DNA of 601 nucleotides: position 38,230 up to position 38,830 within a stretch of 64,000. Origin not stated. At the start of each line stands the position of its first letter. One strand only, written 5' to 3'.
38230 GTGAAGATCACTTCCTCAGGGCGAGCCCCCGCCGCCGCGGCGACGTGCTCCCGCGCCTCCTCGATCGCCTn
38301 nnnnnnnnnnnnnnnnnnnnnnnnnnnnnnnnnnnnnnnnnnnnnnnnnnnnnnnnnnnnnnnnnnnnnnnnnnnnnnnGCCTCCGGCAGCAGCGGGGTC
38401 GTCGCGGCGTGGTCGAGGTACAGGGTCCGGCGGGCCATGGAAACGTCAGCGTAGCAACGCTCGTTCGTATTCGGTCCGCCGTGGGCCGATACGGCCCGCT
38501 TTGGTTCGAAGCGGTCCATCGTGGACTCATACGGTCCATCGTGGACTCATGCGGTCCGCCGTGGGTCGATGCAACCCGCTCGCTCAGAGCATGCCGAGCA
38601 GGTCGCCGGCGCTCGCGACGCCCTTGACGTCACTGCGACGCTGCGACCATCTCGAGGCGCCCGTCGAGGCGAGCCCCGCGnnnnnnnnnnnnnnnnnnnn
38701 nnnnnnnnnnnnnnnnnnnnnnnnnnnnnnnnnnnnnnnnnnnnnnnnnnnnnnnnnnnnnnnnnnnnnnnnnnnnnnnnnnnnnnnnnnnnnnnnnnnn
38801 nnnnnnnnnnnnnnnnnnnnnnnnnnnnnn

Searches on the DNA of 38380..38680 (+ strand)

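Call 48: search_dna_similar(query=window:38440-38600:+, collection=plasmids, mode=distant, max_evalue=1, max_rows=15)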
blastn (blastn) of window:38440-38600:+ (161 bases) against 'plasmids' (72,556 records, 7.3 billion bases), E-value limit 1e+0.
No match.

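Call 49: search_dna_similar(query=window:38440-38600:+, collection=phages, mode=distant, max_evalue=1, max_rows=15)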
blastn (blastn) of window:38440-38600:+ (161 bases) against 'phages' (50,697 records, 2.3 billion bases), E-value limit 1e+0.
Records with a match: 2; places in all: 2; records where one place covers at least 80% of the query: 0.
Best place of each record, by identity: 90-95% 2.
By first word of the organism name: Pseudomonas 2.
By host as written in the record: - 1; Pseudomonas aeruginosa 1.
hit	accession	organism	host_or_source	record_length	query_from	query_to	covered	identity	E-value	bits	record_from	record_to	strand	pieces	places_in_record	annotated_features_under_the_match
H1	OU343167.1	Pseudomonas phage vB_PaeM_phiLBG22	-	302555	41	66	16%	92.3%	5e-1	39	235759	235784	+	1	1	record has no annotation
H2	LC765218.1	Pseudomonas phage BRkr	Pseudomonas aeruginosa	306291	41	66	16%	92.3%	5e-1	39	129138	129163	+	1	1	hypothetical protein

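Call 59: search_rna_families(source=window, start=38380, end=38680, threshold=evalue, max_evalue=1)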
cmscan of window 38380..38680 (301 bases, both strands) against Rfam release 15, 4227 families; matches with E-value up to 1: 0.
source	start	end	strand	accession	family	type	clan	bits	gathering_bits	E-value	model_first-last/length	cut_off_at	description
